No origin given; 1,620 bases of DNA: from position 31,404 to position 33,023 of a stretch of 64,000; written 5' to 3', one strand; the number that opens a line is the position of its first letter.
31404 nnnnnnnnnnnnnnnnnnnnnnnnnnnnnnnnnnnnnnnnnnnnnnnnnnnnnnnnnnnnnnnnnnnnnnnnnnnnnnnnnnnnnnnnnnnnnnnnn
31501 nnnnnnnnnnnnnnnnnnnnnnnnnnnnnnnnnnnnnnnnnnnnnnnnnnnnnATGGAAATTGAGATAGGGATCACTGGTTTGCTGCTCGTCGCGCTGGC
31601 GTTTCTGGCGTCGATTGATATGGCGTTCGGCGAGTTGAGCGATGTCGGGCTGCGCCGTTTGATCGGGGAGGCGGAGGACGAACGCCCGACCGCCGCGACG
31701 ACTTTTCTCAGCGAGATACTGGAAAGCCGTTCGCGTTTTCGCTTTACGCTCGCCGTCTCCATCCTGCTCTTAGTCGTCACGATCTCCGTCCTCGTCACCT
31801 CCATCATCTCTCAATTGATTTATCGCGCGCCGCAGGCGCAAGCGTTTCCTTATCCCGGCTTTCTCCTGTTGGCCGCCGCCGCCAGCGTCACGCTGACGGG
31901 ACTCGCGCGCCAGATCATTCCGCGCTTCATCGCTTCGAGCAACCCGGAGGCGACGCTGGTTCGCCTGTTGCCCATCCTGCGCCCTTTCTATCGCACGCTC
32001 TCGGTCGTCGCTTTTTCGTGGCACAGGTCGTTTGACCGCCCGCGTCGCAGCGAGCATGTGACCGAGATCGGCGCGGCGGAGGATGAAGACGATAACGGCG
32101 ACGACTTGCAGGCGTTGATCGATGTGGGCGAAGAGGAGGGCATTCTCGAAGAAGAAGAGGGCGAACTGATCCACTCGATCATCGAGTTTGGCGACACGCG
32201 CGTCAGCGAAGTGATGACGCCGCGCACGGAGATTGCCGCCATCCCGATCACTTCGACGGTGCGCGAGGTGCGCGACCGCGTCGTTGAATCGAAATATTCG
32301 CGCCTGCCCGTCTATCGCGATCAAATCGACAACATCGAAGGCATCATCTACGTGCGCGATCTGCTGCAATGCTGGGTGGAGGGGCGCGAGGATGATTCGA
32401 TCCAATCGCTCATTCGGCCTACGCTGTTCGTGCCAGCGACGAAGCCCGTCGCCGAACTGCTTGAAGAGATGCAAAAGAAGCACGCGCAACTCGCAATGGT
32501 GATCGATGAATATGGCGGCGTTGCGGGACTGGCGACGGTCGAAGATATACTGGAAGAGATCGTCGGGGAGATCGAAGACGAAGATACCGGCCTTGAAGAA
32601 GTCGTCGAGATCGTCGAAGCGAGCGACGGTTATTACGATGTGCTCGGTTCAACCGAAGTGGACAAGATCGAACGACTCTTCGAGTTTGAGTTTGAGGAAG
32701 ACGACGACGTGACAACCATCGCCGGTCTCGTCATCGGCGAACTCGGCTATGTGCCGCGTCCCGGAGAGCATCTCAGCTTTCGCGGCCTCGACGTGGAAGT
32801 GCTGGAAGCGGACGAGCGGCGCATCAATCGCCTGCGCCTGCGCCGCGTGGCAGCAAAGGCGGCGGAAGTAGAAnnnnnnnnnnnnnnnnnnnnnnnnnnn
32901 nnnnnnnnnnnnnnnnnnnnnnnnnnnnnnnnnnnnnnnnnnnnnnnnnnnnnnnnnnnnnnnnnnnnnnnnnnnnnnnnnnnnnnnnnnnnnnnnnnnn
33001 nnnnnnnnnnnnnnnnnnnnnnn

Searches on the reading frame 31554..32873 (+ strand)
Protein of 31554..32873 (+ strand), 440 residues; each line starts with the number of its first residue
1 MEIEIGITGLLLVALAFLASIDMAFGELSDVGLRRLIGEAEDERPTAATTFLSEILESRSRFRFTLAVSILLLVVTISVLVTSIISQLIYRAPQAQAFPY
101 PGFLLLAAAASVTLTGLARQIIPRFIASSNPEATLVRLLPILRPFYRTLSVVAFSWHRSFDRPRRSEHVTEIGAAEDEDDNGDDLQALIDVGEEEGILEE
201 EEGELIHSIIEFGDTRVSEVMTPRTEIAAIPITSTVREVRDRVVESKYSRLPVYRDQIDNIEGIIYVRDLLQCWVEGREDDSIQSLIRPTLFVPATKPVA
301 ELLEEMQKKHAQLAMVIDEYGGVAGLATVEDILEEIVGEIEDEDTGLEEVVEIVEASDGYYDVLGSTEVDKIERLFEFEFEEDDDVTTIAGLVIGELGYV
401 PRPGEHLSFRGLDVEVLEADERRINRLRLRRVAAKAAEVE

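Call 3: search_protein_families(library=pfam, proteins=[window:31554-32873:+], max_evalue=0.1)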
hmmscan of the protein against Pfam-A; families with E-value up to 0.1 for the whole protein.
window:31554-32873:+ (440 aa): 5 families
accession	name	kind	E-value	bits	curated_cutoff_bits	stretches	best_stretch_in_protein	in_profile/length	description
PF03471.22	CorC_HlyC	-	1.8e-19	70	27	1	355-432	2-80/81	Transporter associated domain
PF00571.33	CBS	-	6.3e-18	65.3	24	2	217-272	1-53/57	CBS domain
PF01595.25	CNNM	-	1.3e-13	51.5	28.4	1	9-202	4-181/181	Cyclin M transmembrane N-terminal domain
PF02609.21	Exonuc_VII_S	-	0.0097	16.4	24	1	333-355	8-30/52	Exonuclease VII small subunit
PF20381.4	Rv1476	-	0.093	12.9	26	0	42-93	104-153/156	Membrane protein Rv1476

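Call 5: search_protein_families(library=ncbifam, proteins=[window:31554-32873:+], max_evalue=0.1)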
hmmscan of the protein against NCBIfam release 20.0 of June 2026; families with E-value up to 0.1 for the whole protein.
window:31554-32873:+ (440 aa): 13 families
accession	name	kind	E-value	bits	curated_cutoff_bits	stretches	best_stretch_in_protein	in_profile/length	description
TIGR03520.1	GldE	subfamily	5e-57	193.8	376.05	1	10-429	3-405/408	gliding motility-associated protein GldE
NF011675.0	PRK15094.1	equivalog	1.6e-48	165.5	379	1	177-430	29-280/292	CNNM family magnesium/cobalt transport protein CorC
NF052568.1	PolamExpPaeASal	equivalog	9.9e-41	139.9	500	1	67-427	67-420/424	polyamine export protein PaeA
NF008604.1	PRK11573.1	equivalog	1.4e-34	119.8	475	1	183-436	172-423/428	hypothetical protein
NF041552.1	TF_PrdR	equivalog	4.6e-05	21.9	795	1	215-354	6-143/577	sigma-54 dependent transcriptional regulator PrdR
NF053863.1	DS11_antiphage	equivalog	4.7e-05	22.6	260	1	215-335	73-191/305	CBS domain-containing anti-phage protein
NF011443.0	PRK14869.1-5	equivalog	0.00024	19.7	335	0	287-344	76-133/546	putative manganese-dependent inorganic diphosphatase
NF053603.1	HhpR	exception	0.00045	19.5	520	1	190-276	196-280/282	CBS domain-containing high hydrostatic pressure regulator HhpR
TIGR01302.1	IMP_dehydrog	equivalog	0.0041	16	481.5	1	233-335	96-199/450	IMP dehydrogenase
NF038279.1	TF_CBS_SpxR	exception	0.0059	15.4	600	1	216-362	189-332/427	CBS-HotDog domain-containing transcription factor SpxR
NF041630.1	CBS_CbpB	equivalog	0.0089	15.9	125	0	212-274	6-67/143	cyclic-di-AMP-binding protein CbpB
TIGR01280.1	xseB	equivalog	0.013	15.6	35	1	333-355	9-31/57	exodeoxyribonuclease VII small subunit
NF011440.0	PRK14869.1-2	equivalog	0.043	12.4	746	0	294-351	81-141/541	putative manganese-dependent inorganic diphosphatase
